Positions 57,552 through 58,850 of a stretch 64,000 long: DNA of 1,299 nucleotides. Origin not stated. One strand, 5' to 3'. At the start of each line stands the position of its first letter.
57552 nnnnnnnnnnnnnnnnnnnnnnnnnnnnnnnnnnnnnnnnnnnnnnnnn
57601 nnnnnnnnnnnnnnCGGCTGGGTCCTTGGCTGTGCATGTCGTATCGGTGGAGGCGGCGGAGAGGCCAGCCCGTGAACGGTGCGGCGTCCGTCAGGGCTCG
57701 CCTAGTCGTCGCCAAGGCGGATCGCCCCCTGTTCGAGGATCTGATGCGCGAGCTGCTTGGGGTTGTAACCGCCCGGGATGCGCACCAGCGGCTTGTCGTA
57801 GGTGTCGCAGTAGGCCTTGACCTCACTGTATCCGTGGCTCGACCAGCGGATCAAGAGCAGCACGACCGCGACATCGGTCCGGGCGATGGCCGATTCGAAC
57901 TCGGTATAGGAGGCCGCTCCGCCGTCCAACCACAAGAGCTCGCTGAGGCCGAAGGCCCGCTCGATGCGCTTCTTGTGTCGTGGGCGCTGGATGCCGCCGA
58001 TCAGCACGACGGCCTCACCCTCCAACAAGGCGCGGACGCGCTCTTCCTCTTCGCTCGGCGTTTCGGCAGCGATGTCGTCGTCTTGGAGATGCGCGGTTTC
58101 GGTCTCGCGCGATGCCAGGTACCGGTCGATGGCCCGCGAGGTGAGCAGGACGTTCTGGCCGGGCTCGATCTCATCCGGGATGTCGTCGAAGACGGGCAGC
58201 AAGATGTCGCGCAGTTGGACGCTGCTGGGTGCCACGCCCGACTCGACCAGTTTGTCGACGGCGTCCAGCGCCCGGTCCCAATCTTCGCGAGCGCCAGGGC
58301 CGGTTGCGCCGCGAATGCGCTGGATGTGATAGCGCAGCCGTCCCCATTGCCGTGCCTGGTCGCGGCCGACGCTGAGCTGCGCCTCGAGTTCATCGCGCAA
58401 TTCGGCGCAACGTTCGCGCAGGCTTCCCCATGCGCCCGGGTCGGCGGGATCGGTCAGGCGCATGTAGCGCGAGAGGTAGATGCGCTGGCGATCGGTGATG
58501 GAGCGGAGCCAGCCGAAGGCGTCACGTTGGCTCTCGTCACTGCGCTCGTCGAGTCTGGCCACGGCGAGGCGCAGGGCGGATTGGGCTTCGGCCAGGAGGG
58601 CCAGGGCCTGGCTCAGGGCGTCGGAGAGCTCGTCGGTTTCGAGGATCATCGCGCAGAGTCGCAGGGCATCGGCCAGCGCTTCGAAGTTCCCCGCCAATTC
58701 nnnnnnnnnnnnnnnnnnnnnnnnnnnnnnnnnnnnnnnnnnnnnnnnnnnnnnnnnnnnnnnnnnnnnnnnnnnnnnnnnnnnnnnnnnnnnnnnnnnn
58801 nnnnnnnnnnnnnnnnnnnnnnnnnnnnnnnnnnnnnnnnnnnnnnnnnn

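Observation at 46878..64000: Type-2-like BREX/Pgl operon with non-canonical gene content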

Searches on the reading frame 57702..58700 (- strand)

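Call 27: search_protein_families(library=pfam, proteins=[window:57702-58700:-], max_evalue=10)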
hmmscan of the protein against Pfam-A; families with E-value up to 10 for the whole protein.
window:57702-58700:- (332 aa): 2 families
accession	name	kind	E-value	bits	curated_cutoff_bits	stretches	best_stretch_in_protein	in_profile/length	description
PF10087.14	DUF2325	-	0.00011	22.7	33.6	1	231-308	2-79/94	Uncharacterized protein conserved in bacteria (DUF2325)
PF19307.5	SrpI-like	-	0.19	11.1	22.8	1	173-211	204-245/254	Type 2A encapsulin shell protein SrpI-like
